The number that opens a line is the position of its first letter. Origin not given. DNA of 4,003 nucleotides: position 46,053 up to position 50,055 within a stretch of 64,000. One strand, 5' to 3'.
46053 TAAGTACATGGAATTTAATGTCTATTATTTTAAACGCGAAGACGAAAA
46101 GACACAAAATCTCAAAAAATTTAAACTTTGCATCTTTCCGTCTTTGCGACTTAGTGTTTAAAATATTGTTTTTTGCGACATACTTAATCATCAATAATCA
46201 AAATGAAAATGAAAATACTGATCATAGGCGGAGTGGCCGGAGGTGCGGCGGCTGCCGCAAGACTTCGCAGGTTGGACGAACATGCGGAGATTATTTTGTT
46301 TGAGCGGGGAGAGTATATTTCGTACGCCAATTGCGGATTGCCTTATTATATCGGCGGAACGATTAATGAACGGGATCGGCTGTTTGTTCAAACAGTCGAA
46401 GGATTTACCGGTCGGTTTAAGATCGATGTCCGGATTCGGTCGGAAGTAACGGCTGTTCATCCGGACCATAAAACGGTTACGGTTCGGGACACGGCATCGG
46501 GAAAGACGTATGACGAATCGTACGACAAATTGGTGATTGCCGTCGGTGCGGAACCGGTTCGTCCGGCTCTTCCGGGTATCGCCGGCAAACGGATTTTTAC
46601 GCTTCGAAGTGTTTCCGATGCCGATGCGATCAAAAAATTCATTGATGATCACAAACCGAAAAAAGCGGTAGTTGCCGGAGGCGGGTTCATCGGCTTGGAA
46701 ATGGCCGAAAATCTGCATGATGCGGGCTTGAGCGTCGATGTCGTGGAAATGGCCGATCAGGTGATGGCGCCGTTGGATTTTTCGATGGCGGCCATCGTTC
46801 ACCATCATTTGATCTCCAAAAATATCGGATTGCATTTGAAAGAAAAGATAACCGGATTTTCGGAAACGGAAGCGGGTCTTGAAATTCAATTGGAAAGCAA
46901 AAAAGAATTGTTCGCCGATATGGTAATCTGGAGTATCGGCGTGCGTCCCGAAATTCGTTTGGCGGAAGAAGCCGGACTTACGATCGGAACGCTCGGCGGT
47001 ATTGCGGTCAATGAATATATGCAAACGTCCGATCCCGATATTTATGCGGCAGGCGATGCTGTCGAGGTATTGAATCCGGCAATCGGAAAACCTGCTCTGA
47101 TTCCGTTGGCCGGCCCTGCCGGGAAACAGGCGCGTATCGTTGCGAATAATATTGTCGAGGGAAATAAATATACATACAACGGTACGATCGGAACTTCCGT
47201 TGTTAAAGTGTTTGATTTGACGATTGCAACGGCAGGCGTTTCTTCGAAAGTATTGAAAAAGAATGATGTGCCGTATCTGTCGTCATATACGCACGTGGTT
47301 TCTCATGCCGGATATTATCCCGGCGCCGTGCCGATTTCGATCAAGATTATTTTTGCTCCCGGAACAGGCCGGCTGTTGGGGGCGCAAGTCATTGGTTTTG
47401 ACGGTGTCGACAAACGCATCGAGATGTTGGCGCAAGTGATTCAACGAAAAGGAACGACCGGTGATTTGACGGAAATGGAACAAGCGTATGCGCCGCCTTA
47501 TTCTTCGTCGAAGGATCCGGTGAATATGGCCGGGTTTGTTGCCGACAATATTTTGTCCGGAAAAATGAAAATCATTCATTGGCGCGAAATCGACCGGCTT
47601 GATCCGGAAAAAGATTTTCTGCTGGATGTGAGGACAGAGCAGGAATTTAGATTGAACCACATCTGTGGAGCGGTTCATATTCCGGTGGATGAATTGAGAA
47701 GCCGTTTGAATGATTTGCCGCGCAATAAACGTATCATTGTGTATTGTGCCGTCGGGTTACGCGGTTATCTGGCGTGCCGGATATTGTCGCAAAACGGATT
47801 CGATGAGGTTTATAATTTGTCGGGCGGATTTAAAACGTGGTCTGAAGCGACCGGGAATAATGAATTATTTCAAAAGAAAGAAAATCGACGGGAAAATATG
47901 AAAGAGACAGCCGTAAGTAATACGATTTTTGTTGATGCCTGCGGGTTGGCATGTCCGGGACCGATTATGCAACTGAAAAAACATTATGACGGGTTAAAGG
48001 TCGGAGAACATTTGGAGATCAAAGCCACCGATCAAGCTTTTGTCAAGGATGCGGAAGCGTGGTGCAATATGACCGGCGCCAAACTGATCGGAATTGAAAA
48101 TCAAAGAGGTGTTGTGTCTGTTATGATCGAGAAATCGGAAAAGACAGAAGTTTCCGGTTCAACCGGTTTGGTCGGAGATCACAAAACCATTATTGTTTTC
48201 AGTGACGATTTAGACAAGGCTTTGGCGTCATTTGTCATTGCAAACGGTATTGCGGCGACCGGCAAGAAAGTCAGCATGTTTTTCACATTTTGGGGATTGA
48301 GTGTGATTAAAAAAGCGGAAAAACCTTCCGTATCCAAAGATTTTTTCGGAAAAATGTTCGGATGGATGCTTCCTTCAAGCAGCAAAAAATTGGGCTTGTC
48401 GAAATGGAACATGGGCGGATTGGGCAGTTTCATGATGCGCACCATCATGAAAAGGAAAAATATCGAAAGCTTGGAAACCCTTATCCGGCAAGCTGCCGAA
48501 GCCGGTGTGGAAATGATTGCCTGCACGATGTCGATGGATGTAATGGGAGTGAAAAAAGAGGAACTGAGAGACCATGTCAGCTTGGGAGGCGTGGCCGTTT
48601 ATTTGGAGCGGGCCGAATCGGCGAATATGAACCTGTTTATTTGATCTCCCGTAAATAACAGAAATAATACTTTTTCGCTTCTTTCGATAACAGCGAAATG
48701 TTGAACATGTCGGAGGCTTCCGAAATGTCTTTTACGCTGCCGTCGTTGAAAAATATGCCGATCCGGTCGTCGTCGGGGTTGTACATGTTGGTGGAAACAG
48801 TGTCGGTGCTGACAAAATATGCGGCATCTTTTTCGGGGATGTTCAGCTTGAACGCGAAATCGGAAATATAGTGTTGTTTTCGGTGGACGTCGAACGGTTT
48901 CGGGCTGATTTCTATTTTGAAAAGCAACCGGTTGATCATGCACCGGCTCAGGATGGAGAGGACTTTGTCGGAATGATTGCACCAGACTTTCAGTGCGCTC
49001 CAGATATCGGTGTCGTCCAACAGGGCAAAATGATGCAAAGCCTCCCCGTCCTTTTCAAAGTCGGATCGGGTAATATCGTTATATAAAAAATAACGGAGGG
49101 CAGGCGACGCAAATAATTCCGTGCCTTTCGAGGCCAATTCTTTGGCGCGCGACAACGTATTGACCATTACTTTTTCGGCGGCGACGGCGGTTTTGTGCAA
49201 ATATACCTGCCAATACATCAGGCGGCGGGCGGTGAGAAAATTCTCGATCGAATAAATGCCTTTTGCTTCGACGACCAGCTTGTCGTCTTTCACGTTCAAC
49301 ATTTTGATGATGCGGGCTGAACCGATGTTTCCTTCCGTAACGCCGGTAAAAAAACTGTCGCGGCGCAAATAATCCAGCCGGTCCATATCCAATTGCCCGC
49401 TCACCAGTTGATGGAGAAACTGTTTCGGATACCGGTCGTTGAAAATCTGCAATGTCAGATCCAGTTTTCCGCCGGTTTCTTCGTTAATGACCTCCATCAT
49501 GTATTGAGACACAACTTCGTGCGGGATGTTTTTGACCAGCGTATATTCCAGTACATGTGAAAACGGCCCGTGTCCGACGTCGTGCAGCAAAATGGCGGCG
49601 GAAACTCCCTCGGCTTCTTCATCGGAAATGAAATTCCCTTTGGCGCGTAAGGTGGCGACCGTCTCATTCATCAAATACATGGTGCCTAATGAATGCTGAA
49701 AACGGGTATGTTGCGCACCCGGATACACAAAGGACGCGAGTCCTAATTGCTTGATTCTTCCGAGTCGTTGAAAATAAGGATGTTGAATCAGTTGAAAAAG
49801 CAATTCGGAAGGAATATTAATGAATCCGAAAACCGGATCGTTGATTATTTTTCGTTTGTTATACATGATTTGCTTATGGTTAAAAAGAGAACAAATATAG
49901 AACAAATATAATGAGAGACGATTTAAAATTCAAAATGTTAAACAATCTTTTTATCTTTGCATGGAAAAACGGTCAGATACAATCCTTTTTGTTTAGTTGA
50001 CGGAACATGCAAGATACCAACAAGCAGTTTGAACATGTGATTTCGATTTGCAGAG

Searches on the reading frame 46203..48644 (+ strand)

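Call 53: search_protein_families(library=pfam, proteins=[window:46203-48644:+], max_evalue=0.001)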
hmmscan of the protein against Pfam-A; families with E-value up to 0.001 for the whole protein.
window:46203-48644:+ (813 aa): 10 families
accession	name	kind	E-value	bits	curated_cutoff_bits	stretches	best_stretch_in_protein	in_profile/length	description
PF07992.20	Pyr_redox_2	-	1e-63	215.9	26.1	1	3-303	1-287/291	Pyridine nucleotide-disulphide oxidoreductase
PF13686.11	DrsE_2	-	1.3e-58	197.8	25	1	660-812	3-156/156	DsrE/DsrF/DrsH-like family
PF00581.25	Rhodanese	-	9.1e-19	68.2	22.2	1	466-548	9-101/102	Rhodanese-like domain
PF01206.22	TusA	-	1.7e-18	66.6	28.6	1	576-644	2-70/70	Sulfurtransferase TusA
PF00070.33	Pyr_redox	-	2.9e-15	57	22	1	154-230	1-79/82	Pyridine nucleotide-disulphide oxidoreductase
PF02852.28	Pyr_redox_dim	-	9.4e-11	42.3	25.3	1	333-435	3-104/110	Pyridine nucleotide-disulphide oxidoreductase, dimerisation domain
PF13738.12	Pyr_redox_3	-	2.8e-09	37.1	30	1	67-284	89-305/305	Pyridine nucleotide-disulphide oxidoreductase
PF02635.20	DsrE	-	3.8e-06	27.5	22.7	1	752-798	55-101/116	DsrE/DsrF-like family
PF13450.12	NAD_binding_8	-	4e-06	27.5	21.9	0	7-39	1-31/68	NAD(P)-binding Rossmann-like domain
PF13434.12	Lys_Orn_oxgnase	-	0.00066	19.4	21.3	0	71-180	107-216/339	L-lysine 6-monooxygenase/L-ornithine 5-monooxygenase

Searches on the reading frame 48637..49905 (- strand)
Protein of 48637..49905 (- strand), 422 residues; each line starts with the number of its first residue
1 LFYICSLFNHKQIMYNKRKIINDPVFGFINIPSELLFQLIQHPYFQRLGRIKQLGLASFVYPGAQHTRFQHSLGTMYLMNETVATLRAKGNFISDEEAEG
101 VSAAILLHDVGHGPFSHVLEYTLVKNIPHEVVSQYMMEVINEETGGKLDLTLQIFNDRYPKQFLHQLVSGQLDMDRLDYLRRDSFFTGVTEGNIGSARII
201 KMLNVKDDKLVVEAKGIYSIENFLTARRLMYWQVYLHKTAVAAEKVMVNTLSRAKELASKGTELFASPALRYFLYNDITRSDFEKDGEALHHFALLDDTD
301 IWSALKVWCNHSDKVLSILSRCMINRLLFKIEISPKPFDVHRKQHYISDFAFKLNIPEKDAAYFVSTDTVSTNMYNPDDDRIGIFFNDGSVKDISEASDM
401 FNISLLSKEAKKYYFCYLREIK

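Call 53: search_protein_families(library=pfam, proteins=[window:48637-49905:-], max_evalue=0.001)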
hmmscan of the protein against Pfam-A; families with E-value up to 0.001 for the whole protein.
window:48637-49905:- (422 aa): 2 families
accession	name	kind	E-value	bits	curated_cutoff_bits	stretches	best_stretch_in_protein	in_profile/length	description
PF19276.4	HD_assoc_2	-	2.5e-10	40.6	23.1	1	196-254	3-61/222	HD associated region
PF01966.28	HD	-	1.4e-06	29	22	1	68-136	1-65/116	HD domain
